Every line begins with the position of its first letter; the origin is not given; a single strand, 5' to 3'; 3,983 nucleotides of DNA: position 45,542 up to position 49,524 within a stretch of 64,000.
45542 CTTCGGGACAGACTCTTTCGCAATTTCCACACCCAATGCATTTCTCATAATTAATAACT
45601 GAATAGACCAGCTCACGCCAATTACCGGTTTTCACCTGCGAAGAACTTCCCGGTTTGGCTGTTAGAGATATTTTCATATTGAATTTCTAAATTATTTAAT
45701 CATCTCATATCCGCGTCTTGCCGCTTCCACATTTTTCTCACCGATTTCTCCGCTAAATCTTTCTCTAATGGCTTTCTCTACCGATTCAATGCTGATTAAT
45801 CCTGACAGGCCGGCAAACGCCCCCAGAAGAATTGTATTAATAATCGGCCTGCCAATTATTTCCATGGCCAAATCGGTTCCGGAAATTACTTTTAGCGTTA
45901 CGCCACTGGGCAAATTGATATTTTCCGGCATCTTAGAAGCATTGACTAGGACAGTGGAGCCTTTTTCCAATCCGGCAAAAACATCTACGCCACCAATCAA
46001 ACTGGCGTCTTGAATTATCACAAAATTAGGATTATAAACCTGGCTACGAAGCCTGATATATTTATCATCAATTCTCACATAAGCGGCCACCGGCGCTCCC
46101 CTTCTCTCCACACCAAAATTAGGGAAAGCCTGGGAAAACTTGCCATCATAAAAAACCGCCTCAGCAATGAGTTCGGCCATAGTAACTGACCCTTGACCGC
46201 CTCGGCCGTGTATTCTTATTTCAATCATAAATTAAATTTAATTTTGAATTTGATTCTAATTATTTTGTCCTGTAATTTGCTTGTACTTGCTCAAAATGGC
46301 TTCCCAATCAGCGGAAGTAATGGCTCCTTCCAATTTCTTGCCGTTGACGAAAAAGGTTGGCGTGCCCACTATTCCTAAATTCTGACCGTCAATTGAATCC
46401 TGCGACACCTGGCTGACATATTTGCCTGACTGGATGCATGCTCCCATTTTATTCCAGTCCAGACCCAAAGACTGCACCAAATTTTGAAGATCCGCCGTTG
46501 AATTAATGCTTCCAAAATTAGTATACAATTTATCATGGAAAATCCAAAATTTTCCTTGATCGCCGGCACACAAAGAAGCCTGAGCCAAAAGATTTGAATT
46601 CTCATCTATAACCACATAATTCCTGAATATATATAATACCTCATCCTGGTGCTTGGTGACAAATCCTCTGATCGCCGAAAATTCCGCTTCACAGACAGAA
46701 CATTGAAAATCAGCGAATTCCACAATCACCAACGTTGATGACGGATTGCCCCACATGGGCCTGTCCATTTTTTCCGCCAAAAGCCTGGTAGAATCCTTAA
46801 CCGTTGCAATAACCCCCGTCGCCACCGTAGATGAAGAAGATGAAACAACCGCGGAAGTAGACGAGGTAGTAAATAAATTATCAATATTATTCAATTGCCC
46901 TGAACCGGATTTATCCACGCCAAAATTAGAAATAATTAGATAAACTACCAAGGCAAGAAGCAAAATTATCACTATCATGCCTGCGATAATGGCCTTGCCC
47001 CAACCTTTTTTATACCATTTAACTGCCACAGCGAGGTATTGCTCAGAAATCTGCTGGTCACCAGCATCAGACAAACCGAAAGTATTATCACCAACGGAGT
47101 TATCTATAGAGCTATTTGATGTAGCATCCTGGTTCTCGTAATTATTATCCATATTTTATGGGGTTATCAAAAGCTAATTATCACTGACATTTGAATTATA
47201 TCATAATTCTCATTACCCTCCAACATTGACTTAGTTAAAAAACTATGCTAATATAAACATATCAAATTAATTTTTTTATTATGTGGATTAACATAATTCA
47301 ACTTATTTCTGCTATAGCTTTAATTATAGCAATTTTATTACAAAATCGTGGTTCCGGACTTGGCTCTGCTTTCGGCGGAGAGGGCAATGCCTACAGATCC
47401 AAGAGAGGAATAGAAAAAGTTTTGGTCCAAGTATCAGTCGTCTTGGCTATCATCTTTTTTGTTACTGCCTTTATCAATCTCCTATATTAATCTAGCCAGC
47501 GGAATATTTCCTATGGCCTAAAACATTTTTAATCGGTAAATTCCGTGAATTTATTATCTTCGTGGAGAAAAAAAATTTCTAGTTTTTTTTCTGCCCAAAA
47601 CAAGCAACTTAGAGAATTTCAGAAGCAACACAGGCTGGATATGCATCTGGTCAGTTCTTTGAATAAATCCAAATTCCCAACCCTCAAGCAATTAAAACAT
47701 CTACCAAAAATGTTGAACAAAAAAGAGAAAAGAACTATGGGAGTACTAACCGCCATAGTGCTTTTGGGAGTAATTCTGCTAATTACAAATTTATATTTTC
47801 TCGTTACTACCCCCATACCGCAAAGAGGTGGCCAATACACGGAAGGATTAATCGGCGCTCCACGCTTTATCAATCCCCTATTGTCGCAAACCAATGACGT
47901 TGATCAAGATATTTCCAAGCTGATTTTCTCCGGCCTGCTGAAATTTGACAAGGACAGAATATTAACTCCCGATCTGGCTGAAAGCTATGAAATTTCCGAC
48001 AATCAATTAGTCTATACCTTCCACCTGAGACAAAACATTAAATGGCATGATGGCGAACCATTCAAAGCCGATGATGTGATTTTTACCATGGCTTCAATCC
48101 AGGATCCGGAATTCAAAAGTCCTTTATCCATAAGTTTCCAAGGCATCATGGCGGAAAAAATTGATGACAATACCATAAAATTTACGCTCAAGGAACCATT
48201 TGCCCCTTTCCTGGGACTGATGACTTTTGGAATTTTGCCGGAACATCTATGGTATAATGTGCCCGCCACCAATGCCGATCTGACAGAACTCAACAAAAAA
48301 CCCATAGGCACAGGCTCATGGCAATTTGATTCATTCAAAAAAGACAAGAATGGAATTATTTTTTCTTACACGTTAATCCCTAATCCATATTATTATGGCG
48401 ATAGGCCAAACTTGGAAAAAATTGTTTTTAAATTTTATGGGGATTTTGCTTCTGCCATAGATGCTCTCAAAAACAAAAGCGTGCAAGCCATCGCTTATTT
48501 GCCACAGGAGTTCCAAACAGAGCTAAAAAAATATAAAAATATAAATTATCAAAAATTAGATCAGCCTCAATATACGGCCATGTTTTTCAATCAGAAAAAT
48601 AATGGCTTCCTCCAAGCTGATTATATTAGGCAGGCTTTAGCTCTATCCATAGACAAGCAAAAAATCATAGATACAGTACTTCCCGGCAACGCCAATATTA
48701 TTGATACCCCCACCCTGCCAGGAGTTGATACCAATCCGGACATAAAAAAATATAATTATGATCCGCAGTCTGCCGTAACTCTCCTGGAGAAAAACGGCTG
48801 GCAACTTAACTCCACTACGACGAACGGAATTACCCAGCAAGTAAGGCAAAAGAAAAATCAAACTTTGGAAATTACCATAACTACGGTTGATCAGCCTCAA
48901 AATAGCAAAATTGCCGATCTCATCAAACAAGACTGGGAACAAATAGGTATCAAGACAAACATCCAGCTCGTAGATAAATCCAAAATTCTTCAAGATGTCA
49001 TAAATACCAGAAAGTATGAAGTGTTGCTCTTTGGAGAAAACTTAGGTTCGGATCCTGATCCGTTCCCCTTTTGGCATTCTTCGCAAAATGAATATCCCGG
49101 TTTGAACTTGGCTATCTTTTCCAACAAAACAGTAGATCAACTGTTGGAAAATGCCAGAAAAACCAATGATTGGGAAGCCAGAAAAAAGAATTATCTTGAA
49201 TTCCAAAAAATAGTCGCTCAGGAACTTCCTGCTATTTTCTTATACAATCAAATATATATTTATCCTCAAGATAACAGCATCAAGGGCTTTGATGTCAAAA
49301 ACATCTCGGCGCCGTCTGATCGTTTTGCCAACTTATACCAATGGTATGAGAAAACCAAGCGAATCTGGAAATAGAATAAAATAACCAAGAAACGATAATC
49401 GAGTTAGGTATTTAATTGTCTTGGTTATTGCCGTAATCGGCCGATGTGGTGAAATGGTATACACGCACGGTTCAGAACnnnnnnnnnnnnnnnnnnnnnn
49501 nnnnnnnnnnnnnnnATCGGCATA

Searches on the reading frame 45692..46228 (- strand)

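Call 8: search_protein_families(library=pfam, proteins=[window:45692-46228:-], max_evalue=0.01)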
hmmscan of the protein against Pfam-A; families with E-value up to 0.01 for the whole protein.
window:45692-46228:- (178 aa): 1 family
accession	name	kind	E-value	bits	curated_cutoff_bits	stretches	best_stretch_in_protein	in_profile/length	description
PF01558.24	POR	-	1.3e-41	143.1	27.4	1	10-175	1-173/173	Pyruvate ferredoxin/flavodoxin oxidoreductase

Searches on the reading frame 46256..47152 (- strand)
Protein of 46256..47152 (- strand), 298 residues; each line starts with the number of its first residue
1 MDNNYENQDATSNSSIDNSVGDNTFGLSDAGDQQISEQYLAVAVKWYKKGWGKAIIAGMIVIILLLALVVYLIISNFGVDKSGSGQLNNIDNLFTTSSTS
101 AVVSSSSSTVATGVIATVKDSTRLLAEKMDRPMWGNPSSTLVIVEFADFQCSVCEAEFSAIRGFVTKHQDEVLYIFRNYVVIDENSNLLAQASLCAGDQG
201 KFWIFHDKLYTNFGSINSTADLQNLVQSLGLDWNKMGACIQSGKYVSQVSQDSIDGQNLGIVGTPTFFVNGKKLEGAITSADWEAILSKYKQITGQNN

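Call 8: search_protein_families(library=pfam, proteins=[window:46256-47152:-], max_evalue=0.01)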
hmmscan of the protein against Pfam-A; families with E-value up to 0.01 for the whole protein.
window:46256-47152:- (298 aa): 2 families
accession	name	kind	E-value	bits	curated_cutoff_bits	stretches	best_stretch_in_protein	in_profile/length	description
PF13462.12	Thioredoxin_4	-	5.8e-22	79.1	23.2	1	132-288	6-164/165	Thioredoxin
PF01323.26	DSBA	-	7.1e-13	49.2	25.6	1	183-278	83-181/191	DSBA-like thioredoxin domain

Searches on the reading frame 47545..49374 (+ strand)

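Call 86: search_protein_families(library=pfam, proteins=[window:47545-49374:+], max_evalue=0.0001)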
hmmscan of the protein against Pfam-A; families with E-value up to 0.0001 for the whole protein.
window:47545-49374:+ (609 aa): 1 family
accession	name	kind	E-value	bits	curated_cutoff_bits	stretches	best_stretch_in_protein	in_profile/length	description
PF00496.27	SBP_bac_5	-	1.4e-78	265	32.4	1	141-511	3-359/368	Bacterial extracellular solute-binding proteins, family 5 Middle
